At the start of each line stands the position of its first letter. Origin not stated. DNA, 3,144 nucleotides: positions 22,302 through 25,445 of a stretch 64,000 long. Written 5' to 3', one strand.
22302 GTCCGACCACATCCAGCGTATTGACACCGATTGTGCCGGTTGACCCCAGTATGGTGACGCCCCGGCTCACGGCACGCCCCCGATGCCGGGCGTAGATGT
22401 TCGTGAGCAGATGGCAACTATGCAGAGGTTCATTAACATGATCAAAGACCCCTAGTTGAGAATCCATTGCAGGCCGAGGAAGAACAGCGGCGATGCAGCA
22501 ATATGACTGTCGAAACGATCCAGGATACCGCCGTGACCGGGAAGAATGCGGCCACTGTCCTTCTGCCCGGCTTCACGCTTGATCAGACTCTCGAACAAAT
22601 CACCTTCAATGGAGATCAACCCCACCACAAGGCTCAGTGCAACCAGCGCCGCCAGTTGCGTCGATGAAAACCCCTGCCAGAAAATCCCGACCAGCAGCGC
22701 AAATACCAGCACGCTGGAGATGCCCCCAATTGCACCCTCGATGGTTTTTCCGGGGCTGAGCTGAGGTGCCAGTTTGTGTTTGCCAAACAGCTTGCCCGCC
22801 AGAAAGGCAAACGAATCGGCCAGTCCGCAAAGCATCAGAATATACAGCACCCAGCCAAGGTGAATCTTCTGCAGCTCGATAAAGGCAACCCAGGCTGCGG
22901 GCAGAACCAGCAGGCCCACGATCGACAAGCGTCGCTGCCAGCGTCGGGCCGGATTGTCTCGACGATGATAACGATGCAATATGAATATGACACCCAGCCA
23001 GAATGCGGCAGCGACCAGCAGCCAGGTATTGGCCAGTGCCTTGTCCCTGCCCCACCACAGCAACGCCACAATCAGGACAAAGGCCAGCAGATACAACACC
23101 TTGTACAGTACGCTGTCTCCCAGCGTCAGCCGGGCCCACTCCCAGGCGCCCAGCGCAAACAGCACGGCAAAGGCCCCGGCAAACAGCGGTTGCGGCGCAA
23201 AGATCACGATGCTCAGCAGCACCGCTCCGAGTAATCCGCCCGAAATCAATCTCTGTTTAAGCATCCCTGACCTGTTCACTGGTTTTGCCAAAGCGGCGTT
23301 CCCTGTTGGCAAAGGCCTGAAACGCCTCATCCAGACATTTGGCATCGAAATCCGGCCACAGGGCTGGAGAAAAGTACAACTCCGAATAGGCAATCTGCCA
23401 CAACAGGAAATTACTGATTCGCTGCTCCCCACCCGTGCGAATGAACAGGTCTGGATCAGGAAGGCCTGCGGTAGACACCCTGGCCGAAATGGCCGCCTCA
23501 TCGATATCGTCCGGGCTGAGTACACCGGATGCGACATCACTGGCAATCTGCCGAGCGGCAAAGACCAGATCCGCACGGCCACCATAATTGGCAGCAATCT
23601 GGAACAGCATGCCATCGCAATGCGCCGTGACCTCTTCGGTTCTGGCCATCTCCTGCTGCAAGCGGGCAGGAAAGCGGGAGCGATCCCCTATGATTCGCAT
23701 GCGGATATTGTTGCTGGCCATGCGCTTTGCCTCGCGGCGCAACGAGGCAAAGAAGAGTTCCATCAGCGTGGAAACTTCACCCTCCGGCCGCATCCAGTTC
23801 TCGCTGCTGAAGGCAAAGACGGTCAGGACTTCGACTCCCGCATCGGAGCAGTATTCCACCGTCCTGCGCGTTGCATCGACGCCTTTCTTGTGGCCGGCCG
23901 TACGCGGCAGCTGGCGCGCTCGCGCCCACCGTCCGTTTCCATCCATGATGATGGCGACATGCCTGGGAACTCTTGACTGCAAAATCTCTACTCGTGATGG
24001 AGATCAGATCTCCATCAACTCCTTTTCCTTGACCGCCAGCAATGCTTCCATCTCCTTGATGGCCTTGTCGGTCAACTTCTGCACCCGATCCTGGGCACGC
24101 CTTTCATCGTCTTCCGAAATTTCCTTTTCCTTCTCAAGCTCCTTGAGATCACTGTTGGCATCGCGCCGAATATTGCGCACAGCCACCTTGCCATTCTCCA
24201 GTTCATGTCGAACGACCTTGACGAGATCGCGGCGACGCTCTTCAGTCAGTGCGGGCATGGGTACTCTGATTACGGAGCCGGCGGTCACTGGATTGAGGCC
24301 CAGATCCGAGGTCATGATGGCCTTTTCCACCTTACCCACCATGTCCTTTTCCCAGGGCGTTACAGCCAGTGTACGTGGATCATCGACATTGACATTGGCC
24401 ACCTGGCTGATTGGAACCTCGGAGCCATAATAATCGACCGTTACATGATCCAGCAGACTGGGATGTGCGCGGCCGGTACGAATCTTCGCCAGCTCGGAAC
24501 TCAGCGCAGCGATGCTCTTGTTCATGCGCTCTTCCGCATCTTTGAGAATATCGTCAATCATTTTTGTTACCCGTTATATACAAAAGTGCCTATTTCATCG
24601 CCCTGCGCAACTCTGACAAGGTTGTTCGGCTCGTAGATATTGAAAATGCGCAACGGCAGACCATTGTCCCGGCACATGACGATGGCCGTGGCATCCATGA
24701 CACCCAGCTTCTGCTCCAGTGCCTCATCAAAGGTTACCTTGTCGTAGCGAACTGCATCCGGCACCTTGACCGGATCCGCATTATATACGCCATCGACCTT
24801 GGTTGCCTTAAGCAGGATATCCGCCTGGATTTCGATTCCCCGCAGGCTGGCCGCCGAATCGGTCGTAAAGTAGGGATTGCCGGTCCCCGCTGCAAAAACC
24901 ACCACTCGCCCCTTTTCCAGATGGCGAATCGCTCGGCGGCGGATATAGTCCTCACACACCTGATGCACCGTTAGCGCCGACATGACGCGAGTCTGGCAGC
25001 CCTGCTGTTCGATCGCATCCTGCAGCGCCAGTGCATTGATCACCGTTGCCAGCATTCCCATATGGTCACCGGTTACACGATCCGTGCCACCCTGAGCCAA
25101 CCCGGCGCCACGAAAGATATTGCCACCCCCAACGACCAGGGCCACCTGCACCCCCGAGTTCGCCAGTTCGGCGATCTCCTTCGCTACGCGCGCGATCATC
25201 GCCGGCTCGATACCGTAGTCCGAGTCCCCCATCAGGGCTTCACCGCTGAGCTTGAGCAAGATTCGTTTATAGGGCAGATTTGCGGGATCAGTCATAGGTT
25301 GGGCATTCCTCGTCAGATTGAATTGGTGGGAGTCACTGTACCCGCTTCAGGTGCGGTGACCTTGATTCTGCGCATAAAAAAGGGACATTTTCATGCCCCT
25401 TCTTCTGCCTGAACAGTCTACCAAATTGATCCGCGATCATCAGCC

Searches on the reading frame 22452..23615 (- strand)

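Call 50: search_protein_families(library=pfam, proteins=[window:22452-23615:-], max_evalue=1e-8)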
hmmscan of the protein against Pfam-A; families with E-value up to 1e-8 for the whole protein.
window:22452-23615:- (387 aa): 1 family
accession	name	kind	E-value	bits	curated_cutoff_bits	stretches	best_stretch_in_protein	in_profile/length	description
PF01148.25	CTP_transf_1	-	1.4e-53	182.8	24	1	120-382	1-261/264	Cytidylyltransferase family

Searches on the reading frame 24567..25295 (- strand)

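Call 50: search_protein_families(library=pfam, proteins=[window:24567-25295:-], max_evalue=1e-8)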
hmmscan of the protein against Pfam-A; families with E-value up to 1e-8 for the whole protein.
window:24567-25295:- (242 aa): 1 family
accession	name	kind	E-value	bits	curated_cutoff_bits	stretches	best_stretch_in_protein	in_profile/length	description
PF00696.33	AA_kinase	-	3.2e-36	125.6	24.9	1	10-219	1-234/234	Amino acid kinase family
